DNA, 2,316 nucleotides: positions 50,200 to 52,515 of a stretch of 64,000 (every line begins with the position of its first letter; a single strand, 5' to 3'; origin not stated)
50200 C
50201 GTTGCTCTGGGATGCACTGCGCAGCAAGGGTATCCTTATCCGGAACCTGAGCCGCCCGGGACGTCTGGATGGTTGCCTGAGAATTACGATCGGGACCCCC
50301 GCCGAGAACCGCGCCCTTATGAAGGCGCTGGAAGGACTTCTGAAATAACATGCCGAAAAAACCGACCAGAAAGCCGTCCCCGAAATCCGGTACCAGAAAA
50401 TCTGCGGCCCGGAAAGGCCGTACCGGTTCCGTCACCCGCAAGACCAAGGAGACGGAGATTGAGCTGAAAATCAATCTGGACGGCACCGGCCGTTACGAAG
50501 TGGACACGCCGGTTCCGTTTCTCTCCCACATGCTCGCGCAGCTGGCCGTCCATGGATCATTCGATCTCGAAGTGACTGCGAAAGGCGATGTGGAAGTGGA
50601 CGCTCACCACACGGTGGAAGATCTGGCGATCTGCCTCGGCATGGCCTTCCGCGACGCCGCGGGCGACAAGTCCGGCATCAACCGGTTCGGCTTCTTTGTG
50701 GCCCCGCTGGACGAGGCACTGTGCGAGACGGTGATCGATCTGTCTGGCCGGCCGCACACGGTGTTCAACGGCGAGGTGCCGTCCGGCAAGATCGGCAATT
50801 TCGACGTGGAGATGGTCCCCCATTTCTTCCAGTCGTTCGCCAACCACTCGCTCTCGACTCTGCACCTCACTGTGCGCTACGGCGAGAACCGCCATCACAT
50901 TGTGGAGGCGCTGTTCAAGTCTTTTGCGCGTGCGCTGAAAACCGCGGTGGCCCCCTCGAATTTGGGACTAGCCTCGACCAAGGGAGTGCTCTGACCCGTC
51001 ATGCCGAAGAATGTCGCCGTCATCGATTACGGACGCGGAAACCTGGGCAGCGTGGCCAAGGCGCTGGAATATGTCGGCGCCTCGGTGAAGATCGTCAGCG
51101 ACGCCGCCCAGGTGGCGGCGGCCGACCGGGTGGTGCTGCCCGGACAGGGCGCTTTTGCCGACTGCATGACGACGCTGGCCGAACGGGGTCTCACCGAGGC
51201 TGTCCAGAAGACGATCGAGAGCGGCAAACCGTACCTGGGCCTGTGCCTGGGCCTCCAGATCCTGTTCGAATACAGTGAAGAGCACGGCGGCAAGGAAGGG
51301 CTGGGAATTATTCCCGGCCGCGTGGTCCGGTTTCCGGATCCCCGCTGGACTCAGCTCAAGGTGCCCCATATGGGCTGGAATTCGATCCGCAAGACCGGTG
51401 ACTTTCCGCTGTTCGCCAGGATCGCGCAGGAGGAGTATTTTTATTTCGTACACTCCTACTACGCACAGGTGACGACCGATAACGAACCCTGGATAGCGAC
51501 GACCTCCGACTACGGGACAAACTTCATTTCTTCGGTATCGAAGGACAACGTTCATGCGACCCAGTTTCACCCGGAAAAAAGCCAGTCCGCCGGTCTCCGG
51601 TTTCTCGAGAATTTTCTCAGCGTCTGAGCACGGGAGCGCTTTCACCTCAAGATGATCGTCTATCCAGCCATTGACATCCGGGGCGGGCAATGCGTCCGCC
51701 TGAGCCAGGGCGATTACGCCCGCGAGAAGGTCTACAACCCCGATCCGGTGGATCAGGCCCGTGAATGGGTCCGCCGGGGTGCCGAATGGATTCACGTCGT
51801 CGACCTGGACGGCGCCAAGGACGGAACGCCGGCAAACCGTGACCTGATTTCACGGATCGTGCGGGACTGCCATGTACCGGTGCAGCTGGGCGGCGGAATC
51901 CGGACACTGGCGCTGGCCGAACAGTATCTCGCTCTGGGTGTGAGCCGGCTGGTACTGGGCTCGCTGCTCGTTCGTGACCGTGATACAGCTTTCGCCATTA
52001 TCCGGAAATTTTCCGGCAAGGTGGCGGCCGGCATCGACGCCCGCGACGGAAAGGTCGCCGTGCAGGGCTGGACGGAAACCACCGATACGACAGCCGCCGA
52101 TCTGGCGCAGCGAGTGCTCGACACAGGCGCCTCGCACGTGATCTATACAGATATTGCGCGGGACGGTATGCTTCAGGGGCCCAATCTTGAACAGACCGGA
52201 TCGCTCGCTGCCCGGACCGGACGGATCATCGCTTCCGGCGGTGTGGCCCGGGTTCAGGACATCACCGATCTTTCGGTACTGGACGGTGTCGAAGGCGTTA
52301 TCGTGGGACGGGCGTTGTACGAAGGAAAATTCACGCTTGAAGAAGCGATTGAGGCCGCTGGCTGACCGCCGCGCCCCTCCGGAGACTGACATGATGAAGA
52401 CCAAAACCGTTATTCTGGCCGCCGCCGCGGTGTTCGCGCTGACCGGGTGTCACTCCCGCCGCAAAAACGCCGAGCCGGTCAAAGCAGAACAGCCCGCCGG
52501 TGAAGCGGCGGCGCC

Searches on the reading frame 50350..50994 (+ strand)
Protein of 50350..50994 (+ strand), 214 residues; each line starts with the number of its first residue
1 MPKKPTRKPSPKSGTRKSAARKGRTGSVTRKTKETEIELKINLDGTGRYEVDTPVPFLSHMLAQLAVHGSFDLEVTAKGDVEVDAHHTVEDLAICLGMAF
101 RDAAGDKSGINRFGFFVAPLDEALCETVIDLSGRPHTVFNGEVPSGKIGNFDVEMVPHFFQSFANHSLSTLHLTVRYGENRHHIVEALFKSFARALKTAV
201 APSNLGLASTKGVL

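Call 26: search_protein_families(library=pfam, proteins=[window:50350-50994:+])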
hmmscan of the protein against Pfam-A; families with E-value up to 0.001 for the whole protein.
window:50350-50994:+ (214 aa): 1 family
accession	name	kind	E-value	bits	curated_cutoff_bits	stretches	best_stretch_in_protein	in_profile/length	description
PF00475.24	IGPD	-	2.7e-63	212.8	27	1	53-196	1-144/144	Imidazoleglycerol-phosphate dehydratase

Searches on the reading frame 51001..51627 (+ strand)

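Call 26: search_protein_families(library=pfam, proteins=[window:51001-51627:+])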
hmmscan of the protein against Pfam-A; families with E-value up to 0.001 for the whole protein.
window:51001-51627:+ (208 aa): 3 families
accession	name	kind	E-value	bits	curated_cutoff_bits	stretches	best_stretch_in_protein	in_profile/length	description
PF00117.34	GATase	-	1.7e-21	77.2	22.8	1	7-206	2-187/190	Glutamine amidotransferase class-I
PF07685.20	GATase_3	-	8e-09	35.8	27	1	20-109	17-116/196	CobB/CobQ-like glutamine amidotransferase domain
PF01174.25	SNO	-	4.6e-06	27.1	27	0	18-91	11-84/188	SNO glutamine amidotransferase family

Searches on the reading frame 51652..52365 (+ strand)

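Call 26: search_protein_families(library=pfam, proteins=[window:51652-52365:+])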
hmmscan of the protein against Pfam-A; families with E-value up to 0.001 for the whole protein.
window:51652-52365:+ (237 aa): 2 families
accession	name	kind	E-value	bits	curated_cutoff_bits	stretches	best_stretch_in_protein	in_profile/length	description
PF00977.27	His_biosynth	-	5.9e-76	255.3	23.6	1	3-228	2-228/228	Histidine biosynthesis protein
PF01207.24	Dus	-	0.00031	20.4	20.4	0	100-224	97-219/311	Dihydrouridine synthase (Dus)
